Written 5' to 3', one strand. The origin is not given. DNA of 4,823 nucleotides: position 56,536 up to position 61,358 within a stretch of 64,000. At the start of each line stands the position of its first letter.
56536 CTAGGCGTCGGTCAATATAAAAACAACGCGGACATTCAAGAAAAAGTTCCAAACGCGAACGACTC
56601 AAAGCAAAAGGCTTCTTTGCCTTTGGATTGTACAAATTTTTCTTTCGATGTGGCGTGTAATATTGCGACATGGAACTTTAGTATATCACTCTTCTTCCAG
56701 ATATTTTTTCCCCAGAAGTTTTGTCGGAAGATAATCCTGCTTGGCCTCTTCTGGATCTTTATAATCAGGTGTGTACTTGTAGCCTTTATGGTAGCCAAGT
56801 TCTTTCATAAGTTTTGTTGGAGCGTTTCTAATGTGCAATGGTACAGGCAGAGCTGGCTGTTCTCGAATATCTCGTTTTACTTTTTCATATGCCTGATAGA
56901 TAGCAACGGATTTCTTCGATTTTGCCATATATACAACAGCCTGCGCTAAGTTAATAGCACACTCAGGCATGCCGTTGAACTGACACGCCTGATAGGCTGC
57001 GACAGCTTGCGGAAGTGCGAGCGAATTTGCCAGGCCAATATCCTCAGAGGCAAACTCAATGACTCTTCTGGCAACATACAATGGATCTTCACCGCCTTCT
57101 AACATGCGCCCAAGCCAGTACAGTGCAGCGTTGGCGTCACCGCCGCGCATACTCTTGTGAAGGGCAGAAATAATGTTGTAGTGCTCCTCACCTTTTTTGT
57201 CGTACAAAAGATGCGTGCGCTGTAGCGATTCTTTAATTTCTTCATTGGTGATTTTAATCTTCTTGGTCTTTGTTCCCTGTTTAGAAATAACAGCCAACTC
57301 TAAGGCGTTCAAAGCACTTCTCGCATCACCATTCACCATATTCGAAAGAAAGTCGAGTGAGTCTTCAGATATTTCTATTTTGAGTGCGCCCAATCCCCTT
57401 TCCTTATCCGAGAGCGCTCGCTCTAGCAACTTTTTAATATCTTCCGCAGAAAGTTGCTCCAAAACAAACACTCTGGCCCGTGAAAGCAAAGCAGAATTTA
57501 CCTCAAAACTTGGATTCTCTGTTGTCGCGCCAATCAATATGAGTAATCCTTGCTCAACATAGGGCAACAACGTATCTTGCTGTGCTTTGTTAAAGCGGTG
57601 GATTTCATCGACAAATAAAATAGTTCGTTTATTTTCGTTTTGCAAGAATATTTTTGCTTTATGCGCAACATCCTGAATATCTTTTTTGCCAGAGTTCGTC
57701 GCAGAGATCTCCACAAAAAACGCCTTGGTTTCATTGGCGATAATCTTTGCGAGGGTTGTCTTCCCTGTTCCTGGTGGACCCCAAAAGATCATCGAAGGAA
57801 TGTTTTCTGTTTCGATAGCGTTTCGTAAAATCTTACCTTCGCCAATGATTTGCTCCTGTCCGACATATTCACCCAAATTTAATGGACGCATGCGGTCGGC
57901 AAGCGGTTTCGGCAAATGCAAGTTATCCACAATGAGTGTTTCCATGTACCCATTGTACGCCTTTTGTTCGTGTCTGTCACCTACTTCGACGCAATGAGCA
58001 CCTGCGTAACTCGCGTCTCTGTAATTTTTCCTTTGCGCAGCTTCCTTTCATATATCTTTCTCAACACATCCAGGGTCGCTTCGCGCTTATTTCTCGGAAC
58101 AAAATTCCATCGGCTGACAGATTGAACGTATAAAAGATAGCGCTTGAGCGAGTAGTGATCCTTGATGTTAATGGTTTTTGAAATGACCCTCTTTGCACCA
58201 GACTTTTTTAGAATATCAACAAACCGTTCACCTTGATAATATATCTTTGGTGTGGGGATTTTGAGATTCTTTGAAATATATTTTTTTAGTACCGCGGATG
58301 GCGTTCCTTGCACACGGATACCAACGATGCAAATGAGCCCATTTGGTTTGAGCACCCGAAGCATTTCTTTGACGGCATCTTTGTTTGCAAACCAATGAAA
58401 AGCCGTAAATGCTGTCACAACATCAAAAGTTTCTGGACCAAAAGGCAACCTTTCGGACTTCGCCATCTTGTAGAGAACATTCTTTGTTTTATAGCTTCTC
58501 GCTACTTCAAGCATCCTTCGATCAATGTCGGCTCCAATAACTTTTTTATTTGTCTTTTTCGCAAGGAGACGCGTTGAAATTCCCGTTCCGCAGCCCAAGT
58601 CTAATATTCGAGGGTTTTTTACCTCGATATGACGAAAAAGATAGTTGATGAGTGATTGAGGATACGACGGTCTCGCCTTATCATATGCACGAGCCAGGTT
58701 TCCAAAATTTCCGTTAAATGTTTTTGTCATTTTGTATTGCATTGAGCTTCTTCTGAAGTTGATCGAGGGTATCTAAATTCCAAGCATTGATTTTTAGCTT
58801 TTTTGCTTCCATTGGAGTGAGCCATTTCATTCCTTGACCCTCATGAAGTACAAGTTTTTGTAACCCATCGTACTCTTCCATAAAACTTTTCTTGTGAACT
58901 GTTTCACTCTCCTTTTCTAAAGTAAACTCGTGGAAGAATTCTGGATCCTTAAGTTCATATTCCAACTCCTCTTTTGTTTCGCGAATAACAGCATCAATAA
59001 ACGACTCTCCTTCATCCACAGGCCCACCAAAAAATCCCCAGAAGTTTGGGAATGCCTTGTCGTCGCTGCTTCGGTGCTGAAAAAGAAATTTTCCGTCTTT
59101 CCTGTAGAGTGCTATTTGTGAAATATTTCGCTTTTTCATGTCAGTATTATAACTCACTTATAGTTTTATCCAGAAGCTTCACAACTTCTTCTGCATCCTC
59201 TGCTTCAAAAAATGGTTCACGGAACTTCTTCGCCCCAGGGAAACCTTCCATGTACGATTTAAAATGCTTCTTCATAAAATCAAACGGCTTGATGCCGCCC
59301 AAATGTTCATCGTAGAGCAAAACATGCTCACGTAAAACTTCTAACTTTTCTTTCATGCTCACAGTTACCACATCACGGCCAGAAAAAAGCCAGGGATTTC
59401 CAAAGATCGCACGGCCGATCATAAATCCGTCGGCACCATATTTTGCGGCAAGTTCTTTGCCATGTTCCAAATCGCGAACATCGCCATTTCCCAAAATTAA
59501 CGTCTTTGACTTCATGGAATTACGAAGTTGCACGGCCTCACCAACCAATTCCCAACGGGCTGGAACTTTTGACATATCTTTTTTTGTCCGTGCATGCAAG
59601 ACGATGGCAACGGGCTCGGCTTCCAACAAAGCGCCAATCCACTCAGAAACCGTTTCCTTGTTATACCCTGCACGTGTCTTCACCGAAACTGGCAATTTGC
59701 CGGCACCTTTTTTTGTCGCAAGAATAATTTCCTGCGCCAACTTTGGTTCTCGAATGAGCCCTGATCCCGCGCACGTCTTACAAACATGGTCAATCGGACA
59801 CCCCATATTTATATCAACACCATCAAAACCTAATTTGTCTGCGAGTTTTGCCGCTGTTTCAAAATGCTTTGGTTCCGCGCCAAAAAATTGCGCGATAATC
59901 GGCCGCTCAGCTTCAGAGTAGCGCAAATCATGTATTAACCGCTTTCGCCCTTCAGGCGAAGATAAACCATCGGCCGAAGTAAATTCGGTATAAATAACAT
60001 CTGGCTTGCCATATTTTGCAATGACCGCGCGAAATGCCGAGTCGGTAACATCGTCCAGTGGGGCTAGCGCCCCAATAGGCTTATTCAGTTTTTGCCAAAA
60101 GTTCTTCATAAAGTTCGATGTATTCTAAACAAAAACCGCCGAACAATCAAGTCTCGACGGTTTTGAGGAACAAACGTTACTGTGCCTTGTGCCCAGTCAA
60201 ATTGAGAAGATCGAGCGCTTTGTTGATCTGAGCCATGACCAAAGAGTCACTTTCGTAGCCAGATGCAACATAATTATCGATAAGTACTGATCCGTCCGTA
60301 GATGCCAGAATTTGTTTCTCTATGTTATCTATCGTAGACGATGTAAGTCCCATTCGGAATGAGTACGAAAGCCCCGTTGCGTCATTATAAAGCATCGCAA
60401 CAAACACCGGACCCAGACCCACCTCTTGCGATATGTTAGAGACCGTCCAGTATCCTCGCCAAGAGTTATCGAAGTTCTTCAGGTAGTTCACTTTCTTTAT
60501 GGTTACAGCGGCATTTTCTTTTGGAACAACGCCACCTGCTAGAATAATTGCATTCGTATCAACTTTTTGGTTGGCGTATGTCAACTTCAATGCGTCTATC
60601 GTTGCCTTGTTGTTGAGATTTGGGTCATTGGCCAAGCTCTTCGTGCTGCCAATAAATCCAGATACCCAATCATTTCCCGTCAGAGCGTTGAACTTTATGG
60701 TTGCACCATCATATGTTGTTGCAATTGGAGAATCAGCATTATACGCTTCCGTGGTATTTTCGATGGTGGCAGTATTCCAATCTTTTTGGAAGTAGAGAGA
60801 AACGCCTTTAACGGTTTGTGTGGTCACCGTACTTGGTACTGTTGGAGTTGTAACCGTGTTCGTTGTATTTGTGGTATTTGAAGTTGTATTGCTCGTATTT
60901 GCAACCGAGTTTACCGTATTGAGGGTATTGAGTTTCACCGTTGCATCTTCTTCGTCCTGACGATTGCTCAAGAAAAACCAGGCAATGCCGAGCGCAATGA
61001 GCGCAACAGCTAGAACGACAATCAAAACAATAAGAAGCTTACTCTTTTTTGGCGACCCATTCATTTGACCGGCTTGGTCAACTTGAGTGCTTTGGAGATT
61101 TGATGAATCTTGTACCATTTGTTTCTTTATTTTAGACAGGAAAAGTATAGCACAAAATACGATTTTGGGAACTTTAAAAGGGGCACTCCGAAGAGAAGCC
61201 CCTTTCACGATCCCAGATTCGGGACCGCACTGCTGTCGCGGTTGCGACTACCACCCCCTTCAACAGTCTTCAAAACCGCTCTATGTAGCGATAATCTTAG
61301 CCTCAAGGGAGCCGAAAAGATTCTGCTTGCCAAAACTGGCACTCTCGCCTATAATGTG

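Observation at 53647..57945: Packed co-directional block: rarA / Cas4-like nuclease / YgjP metallohydrolase / Ca-binding membrane protein / membrane protein / sortase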

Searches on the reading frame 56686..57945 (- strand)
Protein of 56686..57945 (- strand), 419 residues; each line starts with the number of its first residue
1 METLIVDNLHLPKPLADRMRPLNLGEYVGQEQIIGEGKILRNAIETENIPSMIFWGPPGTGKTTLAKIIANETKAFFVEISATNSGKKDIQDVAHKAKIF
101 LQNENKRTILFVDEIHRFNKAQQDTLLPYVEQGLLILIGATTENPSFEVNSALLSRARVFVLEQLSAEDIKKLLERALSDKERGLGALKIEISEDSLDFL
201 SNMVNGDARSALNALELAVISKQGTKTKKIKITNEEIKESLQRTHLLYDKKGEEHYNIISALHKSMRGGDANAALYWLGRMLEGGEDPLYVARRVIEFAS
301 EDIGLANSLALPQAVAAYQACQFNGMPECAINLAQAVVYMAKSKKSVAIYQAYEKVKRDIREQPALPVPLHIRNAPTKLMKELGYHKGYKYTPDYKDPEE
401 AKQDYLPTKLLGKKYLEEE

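Call 3: search_protein_families(library=pfam, proteins=[window:56686-57945:-], max_evalue=0.01)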
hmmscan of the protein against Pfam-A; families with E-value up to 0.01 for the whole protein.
window:56686-57945:- (419 aa): 26 families (the best 25 are shown)
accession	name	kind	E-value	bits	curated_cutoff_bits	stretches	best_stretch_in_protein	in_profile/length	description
PF12002.13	MgsA_C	-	2.2e-56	190.8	27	1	268-417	1-149/167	MgsA AAA+ ATPase C terminal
PF16193.11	AAA_assoc_2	-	1.1e-29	103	34.3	1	188-267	3-81/81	AAA C-terminal domain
PF00004.35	AAA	-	1.8e-19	70.9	21.2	1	52-160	1-126/131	ATPase family associated with various cellular activities (AAA)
PF05496.18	RuvB_N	-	3.2e-18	66.4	27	1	19-143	1-122/159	Holliday junction DNA helicase RuvB P-loop domain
PF13173.12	AAA_14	-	6.5e-07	29.8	27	1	52-168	5-126/129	AAA domain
PF07728.20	AAA_5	-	3.1e-06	27.7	22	1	52-138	2-98/139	AAA domain (dynein-related subfamily)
PF13401.12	AAA_22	-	1.3e-05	26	27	1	51-124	7-69/130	AAA domain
PF00158.32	Sigma54_activat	-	3.4e-05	24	20.2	1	55-144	28-131/168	Sigma-54 interaction domain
PF13191.12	AAA_16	-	4.3e-05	24.5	32.6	0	43-79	18-57/167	AAA ATPase domain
PF13238.12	AAA_18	-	7.8e-05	23.6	29.4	1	55-133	4-66/128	AAA domain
PF01078.27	Mg_chelatase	-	0.00011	22.1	20.3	0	51-71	24-48/207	Magnesium chelatase, subunit ChlI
PF14532.12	Sigma54_activ_2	-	0.00014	22.6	25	1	55-132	27-95/138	Sigma-54 interaction domain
PF13245.12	AAA_19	-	0.00039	21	25.1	0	46-75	8-37/134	AAA domain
PF20720.3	nSTAND3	-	0.00062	19.9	27.2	1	52-115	20-74/155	Novel STAND NTPase 3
PF13479.12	AAA_24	-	0.0008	19.7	27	1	51-119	4-77/195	AAA domain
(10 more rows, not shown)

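Call 4: search_protein_families(library=padloc, proteins=[window:56686-57945:-], max_evalue=0.01)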
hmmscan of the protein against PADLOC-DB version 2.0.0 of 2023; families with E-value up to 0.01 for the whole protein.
window:56686-57945:- (419 aa): 17 families
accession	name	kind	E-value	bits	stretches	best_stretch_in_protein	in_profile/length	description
PDLC00915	TRIP13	-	6.9e-08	30.2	1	52-77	66-91/302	TRIP13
PDLC02196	IetA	-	1.1e-06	26.3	1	46-74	119-147/374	-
PDLC04232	IetA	-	3.4e-06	24.7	1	46-125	113-193/330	-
PDLC02350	AbiO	-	4e-06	23.9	1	40-132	191-283/468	AbiO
PDLC02372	Nhi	-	7.6e-06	22.8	1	41-133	191-289/470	-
PDLC02195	IetA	-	1.7e-05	22.3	1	47-74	135-162/395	-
PDLC04140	mad8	-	0.00019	19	0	53-71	31-49/314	mads_8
PDLC01994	RtcR_PspF1--CARF_AAA_HTH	-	0.00033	17.9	0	101-149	245-294/468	-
PDLC04791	PDC-S01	-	0.00039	17.2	1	42-119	12-93/395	-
PDLC04789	PDC-S01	-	0.00074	16.7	1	51-172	19-141/375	-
PDLC03920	MkoA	-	0.001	15.4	1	38-69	622-651/1112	-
PDLC01993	RtcR--CARF_AAA_HTH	-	0.0011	15.5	0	54-145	209-317/523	-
PDLC04231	IetA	-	0.0012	16.6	1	47-124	115-193/262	-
PDLC04790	PDC-S01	-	0.0021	14.8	1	48-175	26-150/422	-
PDLC03838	DolB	-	0.0024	15.2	1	43-74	159-191/375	-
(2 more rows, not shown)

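Call 8: search_protein_families(library=ncbifam, proteins=[window:56686-57945:-], max_evalue=0.001)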
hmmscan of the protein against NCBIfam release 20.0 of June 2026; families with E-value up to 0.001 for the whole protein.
window:56686-57945:- (419 aa): 77 families (the best 25 are shown)
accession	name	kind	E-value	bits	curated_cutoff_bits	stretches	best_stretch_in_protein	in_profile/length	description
NF009881.0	PRK13341.1-2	equivalog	1.9e-140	469.1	651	1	12-414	15-414/736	AAA family ATPase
NF009883.0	PRK13341.1-4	equivalog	4.8e-128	428.1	668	1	13-415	19-418/729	AAA family ATPase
NF009882.0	PRK13341.1-3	equivalog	1.4e-106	357.3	1197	1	13-417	18-419/734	AAA family ATPase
NF009880.0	PRK13341.1-1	equivalog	7.4e-88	295.4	891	1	13-412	6-383/599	AAA family ATPase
NF011289.0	PRK14700.1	equivalog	1.3e-53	182.1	570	1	127-409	1-270/300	recombination factor protein RarA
NF000868.0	PRK00080.1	equivalog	1.8e-21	76.4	282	1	16-139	16-136/330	Holliday junction branch migration DNA helicase RuvB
NF001679.0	PRK00440.1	equivalog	4.9e-21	75.1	303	1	16-231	9-221/322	replication factor C small subunit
TIGR02397.1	dnaX_nterm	equivalog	9.2e-21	74.5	250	2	78-303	89-291/355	DNA polymerase III subunit gamma/tau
TIGR00635.1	ruvB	equivalog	4.8e-18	65.2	299.05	1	23-131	2-106/305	Holliday junction branch migration DNA helicase RuvB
NF004046.1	PRK05563.1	equivalog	8.5e-17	61.2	400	2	19-71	9-59/567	DNA polymerase III subunit gamma/tau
NF011523.0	PRK14962.1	equivalog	1.2e-16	60.6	576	2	82-238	94-236/474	DNA polymerase III subunits gamma and tau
NF011514.0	PRK14953.1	equivalog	2.3e-16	59.8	536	2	14-71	5-60/488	DNA polymerase III subunits gamma and tau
TIGR02902.1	spore_lonB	equivalog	3.2e-15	55.8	723.3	2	8-75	48-112/531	ATP-dependent protease LonB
NF004549.0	PRK05896.1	equivalog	1.1e-14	54.1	578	2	18-71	9-60/642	DNA polymerase III subunits gamma and tau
TIGR02903.1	spore_lon_C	equivalog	1.3e-14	53.6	678.8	2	135-249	324-435/615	Lon family ATP-dependent protease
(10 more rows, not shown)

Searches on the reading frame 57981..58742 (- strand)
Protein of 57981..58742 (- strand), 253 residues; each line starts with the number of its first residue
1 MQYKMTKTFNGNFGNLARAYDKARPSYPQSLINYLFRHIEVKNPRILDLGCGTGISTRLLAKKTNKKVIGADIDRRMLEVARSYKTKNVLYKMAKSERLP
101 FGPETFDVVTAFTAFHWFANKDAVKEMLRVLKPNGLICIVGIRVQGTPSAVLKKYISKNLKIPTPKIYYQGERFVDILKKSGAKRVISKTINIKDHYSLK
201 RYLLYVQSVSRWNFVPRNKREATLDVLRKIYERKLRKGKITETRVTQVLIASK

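Call 3: search_protein_families(library=pfam, proteins=[window:57981-58742:-], max_evalue=0.01)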
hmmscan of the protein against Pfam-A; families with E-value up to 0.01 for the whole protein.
window:57981-58742:- (253 aa): 16 families
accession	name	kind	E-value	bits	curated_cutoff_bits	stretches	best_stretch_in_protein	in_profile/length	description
PF08241.18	Methyltransf_11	-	8.3e-23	81.3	21.2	1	47-139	1-95/95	Methyltransferase domain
PF13649.12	Methyltransf_25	-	2.6e-22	79.7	27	1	46-135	1-97/97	Methyltransferase domain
PF13847.12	Methyltransf_31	-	1e-17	64.6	27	1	42-147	3-114/145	Methyltransferase domain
PF13489.12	Methyltransf_23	-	6.6e-14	52.4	27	1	20-139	1-116/164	Methyltransferase domain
PF08242.18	Methyltransf_12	-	1.1e-13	52.2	30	1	47-137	1-98/98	Methyltransferase domain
PF01209.24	Ubie_methyltran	-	5.3e-12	46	20.1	1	44-140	49-152/233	ubiE/COQ5 methyltransferase family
PF05175.20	MTS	-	4.7e-08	33.3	23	1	35-156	23-154/170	Methyltransferase small domain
PF06325.19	PrmA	-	8.1e-06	26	22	1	42-142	161-261/296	Ribosomal protein L11 methyltransferase (PrmA)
PF00107.32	ADH_zinc_N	-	1.5e-05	25.4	31.8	1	53-162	2-109/129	Zinc-binding dehydrogenase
PF01555.25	N6_N4_Mtase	-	2.3e-05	24.9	26.7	0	26-81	165-219/221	DNA methylase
PF01728.25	FtsJ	-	0.00038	20.9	24.1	1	37-111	17-97/181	FtsJ-like methyltransferase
PF08003.17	Methyltransf_9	-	0.0005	19.6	23.8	1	36-149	108-227/315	Protein of unknown function (DUF1698)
PF05148.21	Methyltransf_8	-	0.0014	19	27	1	21-157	49-174/219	Hypothetical methyltransferase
PF00398.26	RrnaAD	-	0.0014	18.2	24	1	29-83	16-70/263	Ribosomal RNA adenine dimethylase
PF07021.18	MetW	-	0.0066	16.5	21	1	44-131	15-102/193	Methionine biosynthesis protein MetW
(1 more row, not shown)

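Call 4: search_protein_families(library=padloc, proteins=[window:57981-58742:-], max_evalue=0.01)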
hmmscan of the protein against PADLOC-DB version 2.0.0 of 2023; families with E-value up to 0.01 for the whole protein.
window:57981-58742:- (253 aa): 10 families
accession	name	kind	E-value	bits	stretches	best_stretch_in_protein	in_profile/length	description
PDLC04134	mad2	-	2e-21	74.4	1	27-161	275-418/492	mads_2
PDLC03371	MTase_II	-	2.9e-05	21.7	1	27-84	195-251/260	Type II methyltransferase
PDLC03353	MTase_II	-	0.00024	18.7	0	28-82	194-247/260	Type II methyltransferase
PDLC03216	MTase_II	-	0.00046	17.3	0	104-141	61-97/364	Type II methyltransferase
PDLC03350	MTase_II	-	0.0014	16.1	0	26-92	237-301/312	Type II methyltransferase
PDLC03299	MTase_II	-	0.0035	14.9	0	25-82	198-254/296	Type II methyltransferase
PDLC03283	MTase_II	-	0.0038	14.5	0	24-83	210-269/352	Type II methyltransferase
PDLC03227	MTase_II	-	0.0042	14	1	30-82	38-90/494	Type II methyltransferase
PDLC03248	MTase_II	-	0.005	13.6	0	33-79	20-67/521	Type II methyltransferase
PDLC03258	MTase_II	-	0.0073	13.5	0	28-90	28-90/366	Type II methyltransferase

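Call 8: search_protein_families(library=ncbifam, proteins=[window:57981-58742:-], max_evalue=0.001)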
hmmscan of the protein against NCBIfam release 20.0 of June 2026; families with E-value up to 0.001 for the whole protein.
window:57981-58742:- (253 aa): 49 families (the best 25 are shown)
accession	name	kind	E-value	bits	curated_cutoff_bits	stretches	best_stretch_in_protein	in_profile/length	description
TIGR02072.1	BioC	equivalog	5.4e-22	78.8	184.95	1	29-139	21-132/244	malonyl-ACP O-methyltransferase BioC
TIGR01934.1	MenG_MenH_UbiE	subfamily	3.5e-19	69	158.35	1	37-147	33-149/223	ubiquinone/menaquinone biosynthesis methyltransferase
NF045667.1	MTase_DVU1556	equivalog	8.9e-18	64.5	155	1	43-143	23-123/213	DVU_1556 family methyltransferase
NF041536.1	ArsM_DUF2284_UU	exception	1.1e-16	60.3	575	1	44-186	78-225/459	arsenite methyltransferase/DUF2284 domain selenoprotein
NF001244.0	PRK00216.1-5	equivalog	5.7e-15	55.3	216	1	38-144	43-158/236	bifunctional demethylmenaquinone methyltransferase/2-methoxy-6-polyprenyl-1,4-benzoquinol methylase UbiE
NF043040.1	corrin_prot_MT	hypoth_equivalog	3.1e-14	52.9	180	1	35-164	34-169/216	corrinoid protein-associated methyltransferase CpaM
NF041537.1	ArsM_AhpD_UU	exception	8.8e-14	51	510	1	45-186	79-225/345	arsenite methyltransferase/AhpD domain selenoprotein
NF047649.1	MTase_UXPK_star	exception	9.7e-14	51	460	1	45-140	80-182/283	methyltransferase/UXPK-star double selenoprotein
NF001241.0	PRK00216.1-2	equivalog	1.2e-13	51.3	327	1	44-160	53-170/231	demethylmenaquinone methyltransferase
NF001240.0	PRK00216.1-1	equivalog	1.3e-13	50.6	378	1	44-140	65-169/251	bifunctional demethylmenaquinone methyltransferase/2-methoxy-6-polyprenyl-1,4-benzoquinol methylase UbiE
NF007610.0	PRK10258.1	equivalog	3.1e-13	49.7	342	1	11-140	11-139/251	malonyl-ACP O-methyltransferase BioC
TIGR01983.1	UbiG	equivalog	5.5e-13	48.8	102.95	1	38-142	45-154/228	bifunctional 2-polyprenyl-6-hydroxyphenol methylase/3-demethylubiquinol 3-O-methyltransferase UbiG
NF008823.0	PRK11873.1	subfamily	2.6e-12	46.8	263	1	45-148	80-191/272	arsenite methyltransferase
NF052510.1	methyltran_MpqE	exception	9.8e-11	41.5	335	1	41-138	45-151/234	methyl-plastoquinone biosynthesis methyltransferase MpqE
NF002463.0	PRK01683.1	equivalog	1.3e-10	41.4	297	1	38-140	26-129/258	trans-aconitate 2-methyltransferase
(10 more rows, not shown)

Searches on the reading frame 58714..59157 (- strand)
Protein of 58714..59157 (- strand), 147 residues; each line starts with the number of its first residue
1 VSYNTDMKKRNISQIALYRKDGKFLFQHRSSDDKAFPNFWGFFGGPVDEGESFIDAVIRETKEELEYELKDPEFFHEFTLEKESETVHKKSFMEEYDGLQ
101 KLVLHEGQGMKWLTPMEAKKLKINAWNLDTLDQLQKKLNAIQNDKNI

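Call 3: search_protein_families(library=pfam, proteins=[window:58714-59157:-], max_evalue=0.01)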
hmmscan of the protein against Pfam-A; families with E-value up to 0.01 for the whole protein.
window:58714-59157:- (147 aa): 3 families
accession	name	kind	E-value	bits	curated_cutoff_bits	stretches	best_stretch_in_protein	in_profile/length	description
PF00293.34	NUDIX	-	9.1e-16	58.5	21.1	1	10-132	4-132/134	NUDIX domain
PF14815.12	NUDIX_4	-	4.8e-05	23.6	35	1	17-125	5-105/113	NUDIX domain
PF22327.2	Nudt16-like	-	0.0076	16.6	27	0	40-80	35-76/161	U8 snoRNA-decapping enzyme-like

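Call 4: search_protein_families(library=padloc, proteins=[window:58714-59157:-], max_evalue=0.01)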
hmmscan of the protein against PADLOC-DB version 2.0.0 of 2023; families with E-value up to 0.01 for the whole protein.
window:58714-59157:- (147 aa): 1 family
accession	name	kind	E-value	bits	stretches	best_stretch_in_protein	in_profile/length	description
PDLC04899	PDC-S07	-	8.9e-19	65.5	1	7-137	3-131/135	-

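Call 8: search_protein_families(library=ncbifam, proteins=[window:58714-59157:-], max_evalue=0.001)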
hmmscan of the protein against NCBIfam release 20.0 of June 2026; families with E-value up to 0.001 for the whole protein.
window:58714-59157:- (147 aa): 11 families
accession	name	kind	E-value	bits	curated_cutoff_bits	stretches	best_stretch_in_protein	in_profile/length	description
NF007834.0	PRK10546.1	equivalog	5.4e-12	45.7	156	1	16-132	9-123/135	pyrimidine (deoxy)nucleoside triphosphate diphosphatase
NF006530.0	PRK08999.1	equivalog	1.6e-11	43.8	245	1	16-134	12-128/315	Nudix family hydrolase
NF008044.0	PRK10776.1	equivalog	5e-08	32.9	148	1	8-136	2-128/130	8-oxo-dGTP diphosphatase MutT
TIGR00586.1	mutt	equivalog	1.1e-07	31.9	97.9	1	7-129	2-122/129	8-oxo-dGTP diphosphatase MutT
NF012016.0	PRK15472.1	equivalog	1.9e-07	30.9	95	1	8-70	2-63/141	nucleoside triphosphatase NudI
TIGR02705.1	nudix_YtkD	equivalog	1.3e-05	24.8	154.4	1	42-100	49-107/156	RNA deprotection pyrophosphohydrolase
NF011922.0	PRK15393.1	equivalog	3e-05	23.7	152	1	13-134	41-162/182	NUDIX hydrolase YfcD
NF006961.0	PRK09438.1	equivalog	3.1e-05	23.5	103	1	14-69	12-63/151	dihydroneopterin triphosphate diphosphatase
NF002995.0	PRK03759.1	equivalog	9.6e-05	22.1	127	1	17-73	42-99/185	isopentenyl-diphosphate Delta-isomerase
NF001938.0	PRK00714.1-5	equivalog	0.00013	21.3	116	1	5-68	8-75/172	RNA pyrophosphohydrolase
NF001936.0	PRK00714.1-3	equivalog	0.00047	20.1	118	1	20-66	21-63/155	RNA pyrophosphohydrolase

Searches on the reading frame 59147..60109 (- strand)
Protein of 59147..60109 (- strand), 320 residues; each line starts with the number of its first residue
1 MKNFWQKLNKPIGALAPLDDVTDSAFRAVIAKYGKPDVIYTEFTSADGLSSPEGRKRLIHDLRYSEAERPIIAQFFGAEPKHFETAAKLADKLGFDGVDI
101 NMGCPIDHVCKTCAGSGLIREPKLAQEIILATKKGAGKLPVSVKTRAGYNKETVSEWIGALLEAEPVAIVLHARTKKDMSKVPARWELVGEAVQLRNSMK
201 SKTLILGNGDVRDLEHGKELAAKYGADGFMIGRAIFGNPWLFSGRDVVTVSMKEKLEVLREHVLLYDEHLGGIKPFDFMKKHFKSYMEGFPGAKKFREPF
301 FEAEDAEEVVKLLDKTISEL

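Call 3: search_protein_families(library=pfam, proteins=[window:59147-60109:-], max_evalue=0.01)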
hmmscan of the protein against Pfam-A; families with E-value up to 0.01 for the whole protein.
window:59147-60109:- (320 aa): 1 family
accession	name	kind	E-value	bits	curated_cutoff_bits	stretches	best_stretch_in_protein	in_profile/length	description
PF01207.24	Dus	-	1.6e-57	195.4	20.4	1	15-317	2-306/311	Dihydrouridine synthase (Dus)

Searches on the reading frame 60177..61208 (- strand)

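Call 3: search_protein_families(library=pfam, proteins=[window:60177-61208:-], max_evalue=0.01)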
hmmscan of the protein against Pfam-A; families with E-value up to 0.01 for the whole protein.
window:60177-61208:- (343 aa): 0 families

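Call 8: search_protein_families(library=ncbifam, proteins=[window:60177-61208:-], max_evalue=0.001)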
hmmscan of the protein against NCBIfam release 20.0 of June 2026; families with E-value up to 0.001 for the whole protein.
window:60177-61208:- (343 aa): 3 families
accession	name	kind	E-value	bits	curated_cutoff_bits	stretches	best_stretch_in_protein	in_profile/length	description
NF004285.1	PRK05696.1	equivalog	2.1e-05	24.4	179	1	50-97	12-54/171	flagellar basal body-associated protein FliL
NF006283.1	PRK08455.1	equivalog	0.00028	20.6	187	1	50-117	10-79/182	flagellar basal body-associated protein FliL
NF037978.1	T2SS_GspB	equivalog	0.00036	20.9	100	0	56-141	6-77/179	type II secretion system assembly factor GspB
